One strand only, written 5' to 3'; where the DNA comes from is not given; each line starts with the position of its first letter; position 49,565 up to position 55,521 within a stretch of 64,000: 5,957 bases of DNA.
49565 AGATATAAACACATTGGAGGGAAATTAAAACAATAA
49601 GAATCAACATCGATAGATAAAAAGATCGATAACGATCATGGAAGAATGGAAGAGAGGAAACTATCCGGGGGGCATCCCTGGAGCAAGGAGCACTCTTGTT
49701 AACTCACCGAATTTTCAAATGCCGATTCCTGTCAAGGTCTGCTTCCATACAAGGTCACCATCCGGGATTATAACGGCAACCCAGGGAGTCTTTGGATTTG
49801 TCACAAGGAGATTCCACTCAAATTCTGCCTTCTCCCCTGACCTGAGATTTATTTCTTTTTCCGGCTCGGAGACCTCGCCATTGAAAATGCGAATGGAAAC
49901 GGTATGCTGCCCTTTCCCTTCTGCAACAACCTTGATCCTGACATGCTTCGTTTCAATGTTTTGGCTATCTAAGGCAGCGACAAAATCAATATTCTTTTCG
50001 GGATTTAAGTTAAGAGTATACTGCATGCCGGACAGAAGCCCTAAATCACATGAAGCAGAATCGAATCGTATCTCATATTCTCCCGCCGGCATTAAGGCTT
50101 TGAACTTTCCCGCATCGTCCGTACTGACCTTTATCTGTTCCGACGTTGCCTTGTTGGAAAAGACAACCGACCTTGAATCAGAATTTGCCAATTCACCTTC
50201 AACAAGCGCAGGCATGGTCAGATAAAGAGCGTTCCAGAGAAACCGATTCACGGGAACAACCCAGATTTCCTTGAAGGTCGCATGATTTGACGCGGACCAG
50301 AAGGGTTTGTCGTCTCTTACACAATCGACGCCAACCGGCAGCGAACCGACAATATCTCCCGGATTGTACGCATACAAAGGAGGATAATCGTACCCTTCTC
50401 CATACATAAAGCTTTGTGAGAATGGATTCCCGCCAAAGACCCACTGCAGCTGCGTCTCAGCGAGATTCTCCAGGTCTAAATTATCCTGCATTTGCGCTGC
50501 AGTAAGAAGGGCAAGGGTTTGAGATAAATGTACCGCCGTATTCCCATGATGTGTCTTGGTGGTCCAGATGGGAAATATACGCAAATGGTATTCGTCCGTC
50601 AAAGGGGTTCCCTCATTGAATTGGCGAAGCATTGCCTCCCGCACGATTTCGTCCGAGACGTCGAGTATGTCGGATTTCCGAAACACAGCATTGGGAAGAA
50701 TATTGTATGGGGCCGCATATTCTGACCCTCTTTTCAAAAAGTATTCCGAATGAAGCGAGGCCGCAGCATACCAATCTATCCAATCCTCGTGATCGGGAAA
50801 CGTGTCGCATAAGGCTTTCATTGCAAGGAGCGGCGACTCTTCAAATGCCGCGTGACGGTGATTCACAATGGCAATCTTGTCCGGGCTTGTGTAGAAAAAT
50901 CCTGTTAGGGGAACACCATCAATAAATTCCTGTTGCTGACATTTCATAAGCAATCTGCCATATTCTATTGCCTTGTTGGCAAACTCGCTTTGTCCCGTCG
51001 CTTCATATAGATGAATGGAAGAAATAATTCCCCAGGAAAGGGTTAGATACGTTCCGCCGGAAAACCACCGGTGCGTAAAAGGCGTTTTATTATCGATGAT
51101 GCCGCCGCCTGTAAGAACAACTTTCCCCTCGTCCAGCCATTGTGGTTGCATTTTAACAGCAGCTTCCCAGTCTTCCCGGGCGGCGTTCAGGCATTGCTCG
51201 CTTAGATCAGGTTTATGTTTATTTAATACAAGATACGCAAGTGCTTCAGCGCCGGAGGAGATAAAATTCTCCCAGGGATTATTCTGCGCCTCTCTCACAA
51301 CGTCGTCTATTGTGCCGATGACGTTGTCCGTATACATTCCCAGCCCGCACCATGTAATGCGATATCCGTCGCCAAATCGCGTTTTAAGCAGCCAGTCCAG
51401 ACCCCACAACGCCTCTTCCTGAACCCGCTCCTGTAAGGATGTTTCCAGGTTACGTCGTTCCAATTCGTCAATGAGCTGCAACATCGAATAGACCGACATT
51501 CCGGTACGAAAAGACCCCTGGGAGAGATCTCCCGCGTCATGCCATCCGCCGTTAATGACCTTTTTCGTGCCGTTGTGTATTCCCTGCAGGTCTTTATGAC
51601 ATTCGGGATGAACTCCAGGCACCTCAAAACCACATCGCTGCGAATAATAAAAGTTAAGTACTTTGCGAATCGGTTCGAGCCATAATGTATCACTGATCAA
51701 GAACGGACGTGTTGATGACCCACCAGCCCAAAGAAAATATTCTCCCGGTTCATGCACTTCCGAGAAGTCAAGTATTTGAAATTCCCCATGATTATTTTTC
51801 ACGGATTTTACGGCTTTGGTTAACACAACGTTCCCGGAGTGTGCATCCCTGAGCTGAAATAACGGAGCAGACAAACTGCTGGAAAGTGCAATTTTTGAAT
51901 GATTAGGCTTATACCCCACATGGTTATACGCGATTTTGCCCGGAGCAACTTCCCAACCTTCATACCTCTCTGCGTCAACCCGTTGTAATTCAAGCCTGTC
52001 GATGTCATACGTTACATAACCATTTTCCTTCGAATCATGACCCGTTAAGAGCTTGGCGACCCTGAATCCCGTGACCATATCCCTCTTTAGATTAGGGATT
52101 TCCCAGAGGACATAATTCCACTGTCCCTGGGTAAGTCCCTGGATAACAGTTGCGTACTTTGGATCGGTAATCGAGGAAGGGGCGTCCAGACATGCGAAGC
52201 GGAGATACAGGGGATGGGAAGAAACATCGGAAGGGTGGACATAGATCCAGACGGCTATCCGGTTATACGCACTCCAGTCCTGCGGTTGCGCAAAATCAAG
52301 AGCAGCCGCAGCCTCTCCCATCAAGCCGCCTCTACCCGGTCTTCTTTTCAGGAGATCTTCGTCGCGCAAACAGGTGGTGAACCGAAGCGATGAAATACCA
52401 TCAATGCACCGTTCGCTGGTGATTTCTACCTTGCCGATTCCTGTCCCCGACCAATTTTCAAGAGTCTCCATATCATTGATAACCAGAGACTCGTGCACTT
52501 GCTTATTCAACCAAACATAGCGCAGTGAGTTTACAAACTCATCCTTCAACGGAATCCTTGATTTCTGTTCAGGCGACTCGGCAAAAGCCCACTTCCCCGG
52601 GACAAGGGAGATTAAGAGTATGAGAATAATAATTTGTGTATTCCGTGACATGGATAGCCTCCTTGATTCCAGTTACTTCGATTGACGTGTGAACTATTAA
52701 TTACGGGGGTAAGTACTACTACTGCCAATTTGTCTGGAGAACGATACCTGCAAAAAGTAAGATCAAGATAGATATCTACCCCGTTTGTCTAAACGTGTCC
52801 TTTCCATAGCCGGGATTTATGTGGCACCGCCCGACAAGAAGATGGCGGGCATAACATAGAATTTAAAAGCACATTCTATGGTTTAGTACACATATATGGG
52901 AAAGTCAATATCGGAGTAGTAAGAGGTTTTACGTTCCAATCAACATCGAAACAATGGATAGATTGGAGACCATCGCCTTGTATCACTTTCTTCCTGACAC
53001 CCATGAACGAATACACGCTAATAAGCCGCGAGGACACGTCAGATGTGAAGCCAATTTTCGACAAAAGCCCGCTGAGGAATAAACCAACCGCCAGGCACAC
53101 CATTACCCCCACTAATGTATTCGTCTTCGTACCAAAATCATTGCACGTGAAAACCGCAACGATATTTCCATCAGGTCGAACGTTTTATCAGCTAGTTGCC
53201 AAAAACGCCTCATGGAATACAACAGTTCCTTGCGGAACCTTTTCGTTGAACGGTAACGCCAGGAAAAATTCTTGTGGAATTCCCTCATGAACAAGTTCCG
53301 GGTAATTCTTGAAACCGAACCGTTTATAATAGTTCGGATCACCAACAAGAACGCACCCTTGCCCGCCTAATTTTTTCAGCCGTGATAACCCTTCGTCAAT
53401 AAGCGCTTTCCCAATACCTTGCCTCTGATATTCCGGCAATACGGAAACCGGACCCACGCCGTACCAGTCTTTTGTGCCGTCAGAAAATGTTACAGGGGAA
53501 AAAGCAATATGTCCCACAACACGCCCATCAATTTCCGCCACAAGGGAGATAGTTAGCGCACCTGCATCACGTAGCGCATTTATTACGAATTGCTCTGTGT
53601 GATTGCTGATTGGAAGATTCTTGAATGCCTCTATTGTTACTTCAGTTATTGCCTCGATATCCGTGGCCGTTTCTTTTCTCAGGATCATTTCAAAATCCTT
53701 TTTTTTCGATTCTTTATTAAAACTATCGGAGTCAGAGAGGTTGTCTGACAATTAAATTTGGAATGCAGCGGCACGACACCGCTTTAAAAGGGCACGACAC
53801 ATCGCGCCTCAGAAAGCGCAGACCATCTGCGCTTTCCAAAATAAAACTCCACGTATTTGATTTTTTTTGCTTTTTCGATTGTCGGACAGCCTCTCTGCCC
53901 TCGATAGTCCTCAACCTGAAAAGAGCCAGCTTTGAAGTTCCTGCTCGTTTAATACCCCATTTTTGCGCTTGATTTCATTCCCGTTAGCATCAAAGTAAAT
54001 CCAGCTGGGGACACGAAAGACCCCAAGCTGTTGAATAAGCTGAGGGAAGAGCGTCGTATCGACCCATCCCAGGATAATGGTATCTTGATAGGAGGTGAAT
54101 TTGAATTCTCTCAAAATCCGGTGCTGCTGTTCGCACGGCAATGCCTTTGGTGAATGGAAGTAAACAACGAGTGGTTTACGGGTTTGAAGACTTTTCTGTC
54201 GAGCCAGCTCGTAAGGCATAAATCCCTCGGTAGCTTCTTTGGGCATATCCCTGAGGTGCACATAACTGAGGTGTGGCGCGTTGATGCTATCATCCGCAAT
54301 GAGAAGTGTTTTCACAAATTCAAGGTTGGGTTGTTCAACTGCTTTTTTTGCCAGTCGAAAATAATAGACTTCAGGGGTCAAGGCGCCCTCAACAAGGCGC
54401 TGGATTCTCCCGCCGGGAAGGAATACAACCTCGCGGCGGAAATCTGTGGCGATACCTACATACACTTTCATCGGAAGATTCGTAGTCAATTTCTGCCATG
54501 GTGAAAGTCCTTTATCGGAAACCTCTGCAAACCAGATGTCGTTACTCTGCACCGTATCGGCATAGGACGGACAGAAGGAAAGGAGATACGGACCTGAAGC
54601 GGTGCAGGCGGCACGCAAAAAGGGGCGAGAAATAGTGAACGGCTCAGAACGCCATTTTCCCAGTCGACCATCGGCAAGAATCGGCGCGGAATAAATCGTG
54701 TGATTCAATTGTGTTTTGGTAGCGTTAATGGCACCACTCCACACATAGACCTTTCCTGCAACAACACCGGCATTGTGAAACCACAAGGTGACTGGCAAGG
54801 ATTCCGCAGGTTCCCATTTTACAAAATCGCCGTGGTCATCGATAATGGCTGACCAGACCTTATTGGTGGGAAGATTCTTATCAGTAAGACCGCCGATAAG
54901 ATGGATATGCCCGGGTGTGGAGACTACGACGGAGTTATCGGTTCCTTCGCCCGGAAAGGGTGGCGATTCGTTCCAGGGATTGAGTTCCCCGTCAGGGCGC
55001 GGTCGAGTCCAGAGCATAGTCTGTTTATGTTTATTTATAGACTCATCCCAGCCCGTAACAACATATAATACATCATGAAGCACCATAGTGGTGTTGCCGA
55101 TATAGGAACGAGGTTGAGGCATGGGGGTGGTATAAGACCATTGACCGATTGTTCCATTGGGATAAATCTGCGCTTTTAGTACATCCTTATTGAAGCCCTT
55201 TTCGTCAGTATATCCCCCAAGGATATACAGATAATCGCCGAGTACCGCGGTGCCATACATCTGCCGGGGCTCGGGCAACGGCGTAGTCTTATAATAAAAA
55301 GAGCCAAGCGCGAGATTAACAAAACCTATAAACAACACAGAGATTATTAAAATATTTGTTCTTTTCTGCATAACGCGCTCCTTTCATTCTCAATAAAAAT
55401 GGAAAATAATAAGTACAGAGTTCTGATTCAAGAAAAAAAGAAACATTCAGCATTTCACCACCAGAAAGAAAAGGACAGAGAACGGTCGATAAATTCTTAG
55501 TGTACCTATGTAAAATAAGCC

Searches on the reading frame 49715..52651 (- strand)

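Call 38: search_protein_families(library=pfam, proteins=[window:49715-52651:-], max_evalue=0.0001)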
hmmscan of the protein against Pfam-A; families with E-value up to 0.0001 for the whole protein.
window:49715-52651:- (978 aa): 2 families
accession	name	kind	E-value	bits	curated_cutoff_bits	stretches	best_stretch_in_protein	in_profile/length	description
PF00759.25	Glyco_hydro_9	-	1.6e-27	97.3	27.7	1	328-757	5-382/444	Glycosyl hydrolase family 9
PF02927.20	CelD_N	-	5.1e-13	50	24.6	1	239-312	5-84/86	Cellulase N-terminal ig-like domain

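Call 63: search_protein_families(library=ncbifam, proteins=[window:49715-52651:-], max_evalue=0.01)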
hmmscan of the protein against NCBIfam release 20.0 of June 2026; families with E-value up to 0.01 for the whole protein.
window:49715-52651:- (978 aa): 1 family
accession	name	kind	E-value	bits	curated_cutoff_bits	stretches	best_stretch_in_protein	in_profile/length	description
NF049990.1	CellobisidaseCelK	equivalog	1.4e-06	26.8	1700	0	240-344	214-328/889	cellulose 1,4-beta-cellobiosidase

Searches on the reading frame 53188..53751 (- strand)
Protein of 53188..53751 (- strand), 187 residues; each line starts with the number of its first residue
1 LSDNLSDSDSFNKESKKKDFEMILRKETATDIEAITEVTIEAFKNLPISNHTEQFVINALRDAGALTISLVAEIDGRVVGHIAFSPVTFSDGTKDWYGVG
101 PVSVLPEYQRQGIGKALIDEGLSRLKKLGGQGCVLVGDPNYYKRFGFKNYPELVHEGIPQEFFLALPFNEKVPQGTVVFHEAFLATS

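Call 38: search_protein_families(library=pfam, proteins=[window:53188-53751:-], max_evalue=0.0001)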
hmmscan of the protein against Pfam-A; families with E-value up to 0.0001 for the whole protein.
window:53188-53751:- (187 aa): 4 families
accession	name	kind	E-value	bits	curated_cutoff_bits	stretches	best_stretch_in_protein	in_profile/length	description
PF00583.31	Acetyltransf_1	-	5.7e-13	49.6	20.7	1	62-147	31-116/116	Acetyltransferase (GNAT) family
PF13508.13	Acetyltransf_7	-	3.5e-12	46.9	27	1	70-148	6-83/84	Acetyltransferase (GNAT) domain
PF13527.13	Acetyltransf_9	-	4.3e-11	43.3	25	1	25-148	3-125/127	Acetyltransferase (GNAT) domain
PF13673.13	Acetyltransf_10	-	3.6e-06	27.4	23.6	1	69-150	33-110/128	Acetyltransferase (GNAT) domain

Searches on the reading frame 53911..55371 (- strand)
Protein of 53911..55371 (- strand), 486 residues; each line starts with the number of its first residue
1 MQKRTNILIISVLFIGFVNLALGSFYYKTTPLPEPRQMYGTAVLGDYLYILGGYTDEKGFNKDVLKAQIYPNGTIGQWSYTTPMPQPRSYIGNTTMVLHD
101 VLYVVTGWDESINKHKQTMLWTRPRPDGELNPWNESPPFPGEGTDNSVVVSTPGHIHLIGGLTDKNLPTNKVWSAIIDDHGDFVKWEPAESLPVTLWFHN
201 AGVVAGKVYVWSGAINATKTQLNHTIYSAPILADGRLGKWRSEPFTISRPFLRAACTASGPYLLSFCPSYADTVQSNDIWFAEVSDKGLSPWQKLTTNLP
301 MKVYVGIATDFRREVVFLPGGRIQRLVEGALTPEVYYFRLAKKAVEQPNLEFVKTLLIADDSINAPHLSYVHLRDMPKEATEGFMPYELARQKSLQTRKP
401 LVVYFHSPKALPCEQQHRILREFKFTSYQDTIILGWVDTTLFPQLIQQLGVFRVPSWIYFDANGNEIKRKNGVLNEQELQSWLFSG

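Call 38: search_protein_families(library=pfam, proteins=[window:53911-55371:-], max_evalue=0.0001)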
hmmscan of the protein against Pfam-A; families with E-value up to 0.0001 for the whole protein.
window:53911-55371:- (486 aa): 6 families
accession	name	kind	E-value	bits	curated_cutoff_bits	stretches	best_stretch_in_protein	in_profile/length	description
PF24681.1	Kelch_KLHDC2_KLHL20_DRC7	-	2.7e-11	43.7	50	0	94-297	3-196/221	KLHDC2/KLHL20/DRC7 Kelch-repeats domain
PF13964.12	Kelch_6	-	2.1e-08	34.3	25.3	0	36-88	2-50/50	Kelch motif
PF24996.1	NANM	-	3.3e-07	29.9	45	0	36-112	54-129/350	N-acetylneuraminate epimerase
PF13098.12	Thioredoxin_2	-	2e-06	28.5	27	1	396-483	3-104/104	Thioredoxin-like domain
PF24981.1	Beta-prop_ATRN-LZTR1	-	3.6e-06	26.9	50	1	30-232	34-239/289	Attractin/LZTR1 beta-propeller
PF25210.1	Kelch_FKB95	-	9.4e-06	25.9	70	0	132-215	25-99/268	FKB95, Kelch-repeats domain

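Call 63: search_protein_families(library=ncbifam, proteins=[window:53911-55371:-], max_evalue=0.01)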
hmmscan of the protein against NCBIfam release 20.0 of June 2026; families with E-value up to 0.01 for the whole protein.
window:53911-55371:- (486 aa): 5 families
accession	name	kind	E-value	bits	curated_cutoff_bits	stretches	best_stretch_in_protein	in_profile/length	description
NF010730.0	PRK14131.1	subfamily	1.3e-05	24.1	416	0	129-197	205-271/384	N-acetylneuraminate epimerase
TIGR03547.1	muta_rot_YjhT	subfamily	0.00011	21.5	256.35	0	37-111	55-130/346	YjhT family mutarotase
TIGR01068.1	thioredoxin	equivalog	0.00021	21.4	96.8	1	393-483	9-97/101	thioredoxin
TIGR03548.1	mutarot_permut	subfamily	0.00048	19.4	243.2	1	148-220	67-138/323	cyclically-permuted mutarotase family protein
NF008229.0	PRK10996.1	equivalog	0.001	18.8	125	1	392-483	46-135/141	thioredoxin TrxC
